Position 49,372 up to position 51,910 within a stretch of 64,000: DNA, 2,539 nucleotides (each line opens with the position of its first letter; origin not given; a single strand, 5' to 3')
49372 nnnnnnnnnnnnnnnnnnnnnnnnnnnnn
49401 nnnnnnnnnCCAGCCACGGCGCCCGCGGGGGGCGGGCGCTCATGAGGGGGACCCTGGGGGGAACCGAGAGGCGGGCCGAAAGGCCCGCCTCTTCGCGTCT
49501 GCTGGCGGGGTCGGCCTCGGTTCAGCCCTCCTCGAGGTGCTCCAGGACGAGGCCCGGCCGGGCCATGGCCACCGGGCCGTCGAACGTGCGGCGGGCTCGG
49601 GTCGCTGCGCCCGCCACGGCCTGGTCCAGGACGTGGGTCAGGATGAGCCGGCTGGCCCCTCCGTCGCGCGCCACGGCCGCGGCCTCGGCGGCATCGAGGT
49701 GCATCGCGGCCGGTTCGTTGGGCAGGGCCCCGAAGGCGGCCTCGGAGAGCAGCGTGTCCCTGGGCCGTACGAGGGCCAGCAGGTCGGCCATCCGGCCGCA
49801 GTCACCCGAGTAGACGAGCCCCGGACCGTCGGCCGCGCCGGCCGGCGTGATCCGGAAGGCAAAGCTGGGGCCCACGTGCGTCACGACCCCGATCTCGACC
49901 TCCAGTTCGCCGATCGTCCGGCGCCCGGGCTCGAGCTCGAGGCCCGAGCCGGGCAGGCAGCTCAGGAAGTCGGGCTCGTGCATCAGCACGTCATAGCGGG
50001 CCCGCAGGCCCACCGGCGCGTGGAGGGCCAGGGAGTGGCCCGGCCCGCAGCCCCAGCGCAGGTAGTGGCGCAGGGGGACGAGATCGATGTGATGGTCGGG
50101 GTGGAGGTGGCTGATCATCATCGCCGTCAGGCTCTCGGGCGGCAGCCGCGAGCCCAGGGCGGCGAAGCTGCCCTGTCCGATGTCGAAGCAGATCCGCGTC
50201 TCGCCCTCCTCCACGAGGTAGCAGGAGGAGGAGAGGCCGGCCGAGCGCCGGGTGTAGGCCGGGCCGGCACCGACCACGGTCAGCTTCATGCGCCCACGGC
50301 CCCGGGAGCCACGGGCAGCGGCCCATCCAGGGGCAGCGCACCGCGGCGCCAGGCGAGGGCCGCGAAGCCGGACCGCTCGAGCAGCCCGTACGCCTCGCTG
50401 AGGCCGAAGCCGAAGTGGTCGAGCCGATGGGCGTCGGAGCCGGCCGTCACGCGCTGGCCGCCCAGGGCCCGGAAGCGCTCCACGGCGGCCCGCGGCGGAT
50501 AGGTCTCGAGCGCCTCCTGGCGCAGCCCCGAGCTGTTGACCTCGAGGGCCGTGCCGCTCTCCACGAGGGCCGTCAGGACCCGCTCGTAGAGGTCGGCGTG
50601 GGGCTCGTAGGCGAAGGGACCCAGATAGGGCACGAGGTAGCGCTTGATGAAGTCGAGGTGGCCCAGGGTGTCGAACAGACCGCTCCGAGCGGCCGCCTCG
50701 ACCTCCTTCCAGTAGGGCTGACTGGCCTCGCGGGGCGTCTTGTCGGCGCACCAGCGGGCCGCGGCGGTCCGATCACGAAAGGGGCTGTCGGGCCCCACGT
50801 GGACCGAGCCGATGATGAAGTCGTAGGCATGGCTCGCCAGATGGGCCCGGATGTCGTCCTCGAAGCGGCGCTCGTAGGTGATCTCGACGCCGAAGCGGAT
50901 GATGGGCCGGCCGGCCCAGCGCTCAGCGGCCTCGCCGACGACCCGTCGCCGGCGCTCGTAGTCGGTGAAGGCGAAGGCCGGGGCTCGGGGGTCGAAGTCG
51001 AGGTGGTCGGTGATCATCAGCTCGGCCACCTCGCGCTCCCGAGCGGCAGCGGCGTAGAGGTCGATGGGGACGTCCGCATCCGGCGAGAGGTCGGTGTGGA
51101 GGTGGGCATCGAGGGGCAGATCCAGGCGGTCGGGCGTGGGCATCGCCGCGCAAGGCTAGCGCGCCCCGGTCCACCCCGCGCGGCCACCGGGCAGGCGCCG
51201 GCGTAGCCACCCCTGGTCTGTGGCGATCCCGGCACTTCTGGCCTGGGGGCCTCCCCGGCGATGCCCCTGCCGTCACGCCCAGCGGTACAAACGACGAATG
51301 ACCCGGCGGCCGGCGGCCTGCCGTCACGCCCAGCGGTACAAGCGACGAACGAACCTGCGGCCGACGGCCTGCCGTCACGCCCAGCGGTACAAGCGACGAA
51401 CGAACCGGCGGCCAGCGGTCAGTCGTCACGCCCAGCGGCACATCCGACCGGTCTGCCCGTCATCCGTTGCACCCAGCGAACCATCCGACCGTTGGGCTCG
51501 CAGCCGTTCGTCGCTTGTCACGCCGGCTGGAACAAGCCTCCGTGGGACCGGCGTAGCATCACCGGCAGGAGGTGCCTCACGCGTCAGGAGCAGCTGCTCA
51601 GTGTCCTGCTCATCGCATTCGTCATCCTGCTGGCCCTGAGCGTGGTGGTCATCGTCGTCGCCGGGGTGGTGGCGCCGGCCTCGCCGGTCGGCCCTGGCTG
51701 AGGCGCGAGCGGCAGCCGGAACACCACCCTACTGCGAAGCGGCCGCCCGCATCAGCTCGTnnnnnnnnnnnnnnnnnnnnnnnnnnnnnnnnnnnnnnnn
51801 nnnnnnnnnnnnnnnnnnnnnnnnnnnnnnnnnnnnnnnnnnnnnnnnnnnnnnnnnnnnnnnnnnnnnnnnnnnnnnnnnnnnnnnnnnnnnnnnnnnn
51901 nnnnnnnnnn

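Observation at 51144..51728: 51-bp x3 tandem direct repeat with an inverted 14-bp arm in a 585-bp non-coding gap between an XRE-TPR regulator and a PHP-MBL operon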

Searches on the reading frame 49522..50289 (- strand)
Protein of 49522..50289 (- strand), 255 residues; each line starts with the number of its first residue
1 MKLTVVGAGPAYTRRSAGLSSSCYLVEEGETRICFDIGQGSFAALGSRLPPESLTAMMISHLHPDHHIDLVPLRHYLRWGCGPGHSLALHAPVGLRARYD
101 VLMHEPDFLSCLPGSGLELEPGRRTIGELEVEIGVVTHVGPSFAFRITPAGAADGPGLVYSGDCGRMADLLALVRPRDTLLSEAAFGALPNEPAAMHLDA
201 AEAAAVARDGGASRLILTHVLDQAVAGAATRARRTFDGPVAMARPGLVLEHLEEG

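Call 14: search_protein_families(library=pfam, proteins=[window:49522-50289:-], max_evalue=0.01)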
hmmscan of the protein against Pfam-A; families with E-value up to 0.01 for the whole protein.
window:49522-50289:- (255 aa): 3 families
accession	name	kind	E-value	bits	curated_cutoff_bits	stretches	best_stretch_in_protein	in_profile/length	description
PF12706.13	Lactamase_B_2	-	3.7e-12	46.7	27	1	49-219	19-199/200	Beta-lactamase superfamily domain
PF00753.33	Lactamase_B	-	5.9e-05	23.5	22.7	1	19-105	4-93/196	Metallo-beta-lactamase superfamily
PF13483.12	Lactamase_B_3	-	0.00029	21.3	24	1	20-98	6-58/160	Beta-lactamase superfamily domain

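Call 69: search_protein_families(library=ncbifam, proteins=[window:49522-50289:-], max_evalue=0.1)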
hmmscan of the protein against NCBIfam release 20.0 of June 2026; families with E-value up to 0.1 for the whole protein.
window:49522-50289:- (255 aa): 11 families
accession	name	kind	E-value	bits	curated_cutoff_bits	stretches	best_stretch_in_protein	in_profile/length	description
NF041851.1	cyc_nuc_deg_phdiest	equivalog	5.9e-30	104.5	400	1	1-250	1-252/253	cyclic nucleotide-degrading phosphodiesterase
NF041257.1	GntH_guanitoxin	equivalog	1.1e-15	57.4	333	1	1-98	13-112/374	guanitoxin biosynthesis MBL fold metallo-hydrolase GntH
TIGR02651.1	RNase_Z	equivalog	1.3e-15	57.2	292.95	2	155-220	201-268/302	ribonuclease Z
NF000801.0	PRK00055.1-3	equivalog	7.2e-15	54.8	252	2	155-220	204-271/307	ribonuclease Z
NF000805.0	PRK00055.2-3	equivalog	1.3e-08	34.4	416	1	164-244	209-293/307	ribonuclease Z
NF000800.0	PRK00055.1-1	equivalog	2.4e-07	30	398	2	152-221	201-272/305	ribonuclease Z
TIGR03307.1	PhnP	equivalog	2.4e-06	27.1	272.25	1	21-100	37-107/249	phosphonate metabolism protein PhnP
NF002558.0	PRK02126.1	subfamily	5.2e-06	25.7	315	0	28-70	25-64/345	ribonuclease Z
TIGR02649.1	true_RNase_BN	exception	6.5e-06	25.4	563.7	2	34-97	35-98/304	ribonuclease BN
NF000804.0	PRK00055.2-1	equivalog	0.001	18.3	402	0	194-220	241-267/306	ribonuclease Z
NF000806.0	PRK00055.2-4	equivalog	0.0016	17.7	363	0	3-70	4-70/280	ribonuclease Z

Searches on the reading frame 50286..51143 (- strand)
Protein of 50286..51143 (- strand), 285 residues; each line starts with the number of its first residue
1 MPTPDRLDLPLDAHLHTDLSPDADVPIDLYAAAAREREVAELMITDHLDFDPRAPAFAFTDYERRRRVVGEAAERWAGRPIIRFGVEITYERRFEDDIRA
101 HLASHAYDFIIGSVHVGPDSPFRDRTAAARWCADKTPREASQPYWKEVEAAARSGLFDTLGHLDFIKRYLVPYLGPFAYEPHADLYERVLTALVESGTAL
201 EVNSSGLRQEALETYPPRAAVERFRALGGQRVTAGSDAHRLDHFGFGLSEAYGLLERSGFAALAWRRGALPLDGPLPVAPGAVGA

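Call 14: search_protein_families(library=pfam, proteins=[window:50286-51143:-], max_evalue=0.01)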
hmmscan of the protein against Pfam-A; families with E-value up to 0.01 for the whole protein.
window:50286-51143:- (285 aa): 1 family
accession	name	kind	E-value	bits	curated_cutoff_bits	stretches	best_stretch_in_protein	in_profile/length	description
PF02811.25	PHP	-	7e-19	69.2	26.4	1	12-205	1-164/164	PHP domain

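Call 17: find_encoding_contigs(protein=window:50286-51143:-, flank=10000, max_places=10)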
Protein window:50286-51143:- (285 aa): 1 contig read that carries it; 1 place shown.
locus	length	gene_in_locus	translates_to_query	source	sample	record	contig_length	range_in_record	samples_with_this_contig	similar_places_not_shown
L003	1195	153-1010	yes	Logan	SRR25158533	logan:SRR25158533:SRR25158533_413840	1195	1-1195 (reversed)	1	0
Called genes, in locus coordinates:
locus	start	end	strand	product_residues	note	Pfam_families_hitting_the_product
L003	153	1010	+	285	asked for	PF02811:PHP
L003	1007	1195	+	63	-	?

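Call 21: find_homologous_proteins(query=window:50286-51143:-, max_evalue=1e-30)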
Query window:50286-51143:- (285 aa): 2908 proteins with E <= 1e-30 among 8000 candidates; the best 120 are listed.
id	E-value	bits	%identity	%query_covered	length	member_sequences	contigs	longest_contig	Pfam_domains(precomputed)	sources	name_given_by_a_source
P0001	9.5e-188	641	100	100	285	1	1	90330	PF02811.27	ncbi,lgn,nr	ncbi:MAG TPA: histidinol-phosphatase HisJ family protein [Candidatus Limnocylindrales bacterium]|nr:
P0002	1.8e-154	531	87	94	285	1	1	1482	PF02811.27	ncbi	ncbi:MAG: histidinol-phosphatase HisJ family protein [Candidatus Limnocylindrales bacterium]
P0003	1.2e-153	529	87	94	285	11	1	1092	PF02811.27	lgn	-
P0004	3.7e-141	488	79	99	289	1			PF02811.27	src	-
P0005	3.6e-140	484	81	94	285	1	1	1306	PF02811.27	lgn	-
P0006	5.4e-138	477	80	96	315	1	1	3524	PF02811.27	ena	-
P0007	5.2e-131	454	76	96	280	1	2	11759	PF02811.27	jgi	jgi:histidinol-phosphatase (PHP family)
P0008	1.3e-122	427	72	99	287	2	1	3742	PF02811.27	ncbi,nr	ncbi:MAG TPA: histidinol-phosphatase HisJ family protein [Candidatus Limnocylindrales bacterium]|nr:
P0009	1.2e-120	420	74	92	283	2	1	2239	PF02811.27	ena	-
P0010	2.6e-120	419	73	93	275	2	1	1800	PF02811.27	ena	-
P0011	1.1e-117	411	71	92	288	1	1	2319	PF02811.27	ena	-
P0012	1.7e-115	403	68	93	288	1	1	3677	PF02811.27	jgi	jgi:histidinol-phosphatase (PHP family)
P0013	2.8e-115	403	68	92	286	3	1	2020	PF02811.27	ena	-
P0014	3.0e-115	403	71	91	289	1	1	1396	PF02811.27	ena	-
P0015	4.0e-114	399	69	92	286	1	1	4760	PF02811.27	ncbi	-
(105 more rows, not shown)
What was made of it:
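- Checked: The organism is Chloroflexota (call 21).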

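Call 22: find_encoding_contigs(protein=P0002, flank=10000, max_places=4)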
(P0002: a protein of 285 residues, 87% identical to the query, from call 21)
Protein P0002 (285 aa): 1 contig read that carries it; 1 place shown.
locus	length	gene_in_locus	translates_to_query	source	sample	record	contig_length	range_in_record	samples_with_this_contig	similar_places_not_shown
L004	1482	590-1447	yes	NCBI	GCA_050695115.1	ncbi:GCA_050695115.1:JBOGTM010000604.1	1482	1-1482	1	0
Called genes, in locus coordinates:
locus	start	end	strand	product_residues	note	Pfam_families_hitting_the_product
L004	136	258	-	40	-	-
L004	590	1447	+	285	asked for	PF02811:PHP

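Call 23: find_encoding_contigs(protein=P0006, flank=10000, max_places=4)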
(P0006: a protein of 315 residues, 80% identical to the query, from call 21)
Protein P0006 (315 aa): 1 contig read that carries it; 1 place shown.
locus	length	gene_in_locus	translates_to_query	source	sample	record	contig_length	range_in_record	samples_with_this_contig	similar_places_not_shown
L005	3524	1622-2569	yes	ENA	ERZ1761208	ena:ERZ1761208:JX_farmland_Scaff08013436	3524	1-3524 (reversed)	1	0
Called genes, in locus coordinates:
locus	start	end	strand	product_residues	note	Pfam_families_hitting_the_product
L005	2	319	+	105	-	?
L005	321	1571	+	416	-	PF00155:Aminotran_1_2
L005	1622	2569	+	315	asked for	PF02811:PHP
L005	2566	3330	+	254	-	PF23023:Anti-Pycsar_Apyc1, PF00753:Lactamase_B, PF12706:Lactamase_B_2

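Call 24: find_encoding_contigs(protein=P0007, flank=10000, max_places=4)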
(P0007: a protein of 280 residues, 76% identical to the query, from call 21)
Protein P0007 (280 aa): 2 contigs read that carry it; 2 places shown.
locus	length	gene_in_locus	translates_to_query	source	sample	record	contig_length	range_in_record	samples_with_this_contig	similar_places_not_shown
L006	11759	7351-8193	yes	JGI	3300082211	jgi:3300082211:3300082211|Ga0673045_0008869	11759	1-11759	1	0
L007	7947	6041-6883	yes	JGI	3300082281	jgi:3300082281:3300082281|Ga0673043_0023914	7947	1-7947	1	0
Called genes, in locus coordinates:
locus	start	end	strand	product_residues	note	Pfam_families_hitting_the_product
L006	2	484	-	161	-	?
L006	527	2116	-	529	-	PF00128:Alpha-amylase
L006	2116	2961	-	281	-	PF00356:LacI, PF00532:Peripla_BP_1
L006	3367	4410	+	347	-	-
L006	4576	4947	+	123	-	-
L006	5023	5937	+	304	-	PF11303:DUF3105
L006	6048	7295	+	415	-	PF00155:Aminotran_1_2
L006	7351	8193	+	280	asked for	PF02811:PHP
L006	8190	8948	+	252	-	PF23023:Anti-Pycsar_Apyc1 (faint), PF00753:Lactamase_B, PF12706:Lactamase_B_2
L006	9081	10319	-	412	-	-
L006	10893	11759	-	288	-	?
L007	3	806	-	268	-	?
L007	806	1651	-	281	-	PF00356:LacI, PF00532:Peripla_BP_1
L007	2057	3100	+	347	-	-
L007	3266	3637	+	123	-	-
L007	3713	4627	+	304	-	PF11303:DUF3105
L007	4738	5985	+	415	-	PF00155:Aminotran_1_2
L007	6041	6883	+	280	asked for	PF02811:PHP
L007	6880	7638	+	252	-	PF23023:Anti-Pycsar_Apyc1 (faint), PF00753:Lactamase_B, PF12706:Lactamase_B_2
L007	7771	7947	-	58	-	?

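Call 25: find_encoding_contigs(protein=P0008, flank=10000, max_places=4)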
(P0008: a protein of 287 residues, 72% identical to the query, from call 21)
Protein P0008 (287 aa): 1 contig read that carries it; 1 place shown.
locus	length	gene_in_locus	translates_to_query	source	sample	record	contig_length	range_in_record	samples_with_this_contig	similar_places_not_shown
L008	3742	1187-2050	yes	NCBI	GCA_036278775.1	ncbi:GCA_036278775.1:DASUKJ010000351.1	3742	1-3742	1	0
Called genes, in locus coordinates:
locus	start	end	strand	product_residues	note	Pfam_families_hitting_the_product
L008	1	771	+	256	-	PF00155:Aminotran_1_2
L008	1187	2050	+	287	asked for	PF02811:PHP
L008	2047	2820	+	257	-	PF23023:Anti-Pycsar_Apyc1 (weak), PF00753:Lactamase_B, PF13483:Lactamase_B_3, PF12706:Lactamase_B_2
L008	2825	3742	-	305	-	?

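Call 44: find_encoding_contigs(protein=P0003, flank=10000, max_places=10)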
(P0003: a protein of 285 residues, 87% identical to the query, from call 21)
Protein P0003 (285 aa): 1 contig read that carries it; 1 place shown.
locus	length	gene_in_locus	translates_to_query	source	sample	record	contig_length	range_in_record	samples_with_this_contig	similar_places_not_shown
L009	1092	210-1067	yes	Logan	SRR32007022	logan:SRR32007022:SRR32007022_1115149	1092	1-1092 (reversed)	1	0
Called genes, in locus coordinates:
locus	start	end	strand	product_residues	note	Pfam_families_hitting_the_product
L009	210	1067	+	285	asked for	PF02811:PHP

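Call 45: find_encoding_contigs(protein=P0005, flank=10000, max_places=10)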
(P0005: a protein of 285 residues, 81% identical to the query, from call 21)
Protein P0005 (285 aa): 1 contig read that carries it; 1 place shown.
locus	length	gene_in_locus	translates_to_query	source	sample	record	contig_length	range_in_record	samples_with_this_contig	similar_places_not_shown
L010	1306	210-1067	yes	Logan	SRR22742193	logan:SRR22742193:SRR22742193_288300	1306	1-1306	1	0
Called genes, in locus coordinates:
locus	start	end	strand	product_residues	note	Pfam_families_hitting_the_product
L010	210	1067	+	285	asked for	PF02811:PHP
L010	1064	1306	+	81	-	?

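Call 69: search_protein_families(library=ncbifam, proteins=[window:50286-51143:-], max_evalue=0.1)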
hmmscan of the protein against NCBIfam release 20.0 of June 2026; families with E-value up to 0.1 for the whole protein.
window:50286-51143:- (285 aa): 9 families
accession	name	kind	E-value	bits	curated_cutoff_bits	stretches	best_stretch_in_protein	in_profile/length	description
NF005596.0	PRK07328.1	subfamily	9.4e-40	136.7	202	1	10-264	3-256/269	histidinol-phosphatase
TIGR01856.1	hisJ_fam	subfamily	1.9e-29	103.1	90.2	1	12-248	2-247/252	histidinol-phosphatase HisJ family protein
NF004086.0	PRK05588.1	equivalog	2.4e-28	99.8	321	1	12-261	3-242/255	histidinol phosphate phosphatase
NF005597.0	PRK07329.1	equivalog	1e-23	84.2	303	1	12-259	5-241/257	hypothetical protein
NF005235.0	PRK06740.1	equivalog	2.4e-19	70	442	1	68-264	127-319/335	histidinol phosphate phosphatase domain-containing protein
NF005996.1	PRK08123.1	equivalog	1.5e-13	50.6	133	1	12-245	2-255/262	histidinol-phosphatase HisJ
NF006702.0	PRK09248.1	domain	5.1e-06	26.2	264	2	9-56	3-50/246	PHP domain-containing protein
NF005928.0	PRK07945.1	equivalog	8.4e-05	22.1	250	0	11-116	100-202/337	PHP domain-containing protein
NF041577.1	nside_bi_sphtase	equivalog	0.079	12.1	400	0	10-56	3-48/276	3',5'-nucleoside bisphosphate phosphatase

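Call 84: find_encoding_contigs(protein=P0009, flank=10000, max_places=4)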
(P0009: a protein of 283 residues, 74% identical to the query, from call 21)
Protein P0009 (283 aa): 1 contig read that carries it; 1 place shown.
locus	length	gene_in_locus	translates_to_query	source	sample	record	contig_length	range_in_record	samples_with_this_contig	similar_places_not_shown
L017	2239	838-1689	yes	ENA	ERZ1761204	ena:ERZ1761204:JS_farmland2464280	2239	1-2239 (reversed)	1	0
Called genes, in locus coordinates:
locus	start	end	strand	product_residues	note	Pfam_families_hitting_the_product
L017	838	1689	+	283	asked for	PF02811:PHP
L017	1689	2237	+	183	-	?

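Call 85: find_encoding_contigs(protein=P0004, flank=10000, max_places=4)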
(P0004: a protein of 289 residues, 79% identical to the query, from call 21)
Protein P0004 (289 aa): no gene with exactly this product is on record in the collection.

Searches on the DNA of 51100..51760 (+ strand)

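Call 31: search_rna_families(source=window, start=51100, end=51760, threshold=evalue, max_evalue=10)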
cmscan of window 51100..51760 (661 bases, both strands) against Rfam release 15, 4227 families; matches with E-value up to 10: 2.
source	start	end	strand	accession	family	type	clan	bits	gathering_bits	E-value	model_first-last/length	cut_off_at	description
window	51603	51662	-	RF01146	sR15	Gene; snRNA; snoRNA; CD-box;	-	14.4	40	8.8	1-65/65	no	Small nucleolar RNA sR15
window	51557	51605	-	RF01149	sR10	Gene; snRNA; snoRNA; CD-box;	-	10.7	45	5.2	1-54/54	no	Small nucleolar RNA sR10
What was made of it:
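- On Known structured RNA family (Rfam 15): Only two chance-level snoRNA hits (E = 5-9) in 51100-51760 (call 31).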

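Call 90: search_dna_similar(query=window:51200-51580:+, collection=plasmids, mode=distant, max_evalue=0.001, max_rows=10)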
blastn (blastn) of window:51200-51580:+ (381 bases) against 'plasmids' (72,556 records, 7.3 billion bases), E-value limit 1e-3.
No match.

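Call 91: search_dna_similar(query=window:51200-51580:+, collection=phages, mode=distant, max_evalue=0.001, max_rows=10)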
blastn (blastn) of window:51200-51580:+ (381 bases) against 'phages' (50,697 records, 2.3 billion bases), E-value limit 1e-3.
No match.
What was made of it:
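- Tried and rejected: Plasmid and phage blastn gave no match (calls 90, 91).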

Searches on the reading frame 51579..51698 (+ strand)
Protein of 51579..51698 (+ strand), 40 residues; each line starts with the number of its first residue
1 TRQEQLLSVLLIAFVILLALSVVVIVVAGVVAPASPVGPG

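Call 69: search_protein_families(library=ncbifam, proteins=[window:51579-51698:+], max_evalue=0.1)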
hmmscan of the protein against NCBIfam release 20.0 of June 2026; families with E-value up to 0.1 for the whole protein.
seq(40 aa): 0 families

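Call 70: search_protein_families(library=pfam, proteins=[window:51579-51698:+], max_evalue=10)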
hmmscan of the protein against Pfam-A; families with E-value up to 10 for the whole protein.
seq(40 aa): 3 families
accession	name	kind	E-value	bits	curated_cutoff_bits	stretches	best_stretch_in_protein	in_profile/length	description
PF13800.11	Sigma_reg_N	-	0.24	12.2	26.3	1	2-31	8-38/91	Sigma factor regulator N-terminal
PF03946.19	Ribosomal_L11_N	-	0.25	11.6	32.9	1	24-39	3-18/58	Ribosomal protein L11, N-terminal domain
PF24378.1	DUF7534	-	0.51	11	28.4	1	14-37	4-28/57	Family of unknown function (DUF7534)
